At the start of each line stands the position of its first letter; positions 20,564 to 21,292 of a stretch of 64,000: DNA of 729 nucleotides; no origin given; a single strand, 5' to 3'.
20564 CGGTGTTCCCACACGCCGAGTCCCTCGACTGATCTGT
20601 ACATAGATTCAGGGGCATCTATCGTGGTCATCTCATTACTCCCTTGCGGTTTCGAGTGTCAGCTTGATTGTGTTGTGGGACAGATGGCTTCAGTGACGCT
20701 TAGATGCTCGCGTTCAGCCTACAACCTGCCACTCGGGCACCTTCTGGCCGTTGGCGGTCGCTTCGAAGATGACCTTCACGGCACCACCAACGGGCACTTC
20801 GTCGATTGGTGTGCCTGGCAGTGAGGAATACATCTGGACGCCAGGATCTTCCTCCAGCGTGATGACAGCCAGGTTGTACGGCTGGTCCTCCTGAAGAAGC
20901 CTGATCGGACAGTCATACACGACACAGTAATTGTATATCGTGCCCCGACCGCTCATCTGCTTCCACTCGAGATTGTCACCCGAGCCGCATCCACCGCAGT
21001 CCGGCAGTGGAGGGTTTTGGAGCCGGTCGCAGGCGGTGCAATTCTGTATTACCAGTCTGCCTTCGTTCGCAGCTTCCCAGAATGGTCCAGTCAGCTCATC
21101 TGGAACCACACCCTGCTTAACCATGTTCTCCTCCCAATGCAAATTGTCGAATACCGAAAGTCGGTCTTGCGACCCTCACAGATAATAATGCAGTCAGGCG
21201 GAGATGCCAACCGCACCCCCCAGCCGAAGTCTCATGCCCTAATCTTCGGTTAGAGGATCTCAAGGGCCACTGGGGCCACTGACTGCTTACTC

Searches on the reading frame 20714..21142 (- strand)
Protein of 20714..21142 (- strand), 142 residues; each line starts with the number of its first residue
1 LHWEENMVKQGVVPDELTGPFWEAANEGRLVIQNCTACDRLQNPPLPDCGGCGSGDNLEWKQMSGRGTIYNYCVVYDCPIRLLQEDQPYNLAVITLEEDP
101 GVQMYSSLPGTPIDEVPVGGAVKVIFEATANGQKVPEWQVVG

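Call 39: search_protein_families(library=pfam, max_evalue=0.00001, proteins=[window:20714-21142:-])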
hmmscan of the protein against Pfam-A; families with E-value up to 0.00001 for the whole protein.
window:20714-21142:- (142 aa): 2 families
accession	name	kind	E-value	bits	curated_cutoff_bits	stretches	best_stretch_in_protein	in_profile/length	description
PF01796.24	OB_ChsH2_C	-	2.7e-13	50.1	27.1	1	60-126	1-64/65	ChsH2, C-terminal OB-fold domain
PF12172.15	zf-ChsH2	-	8.9e-12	45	23.2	1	22-56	1-35/37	ChsH2, rubredoxin-like zinc ribbon domain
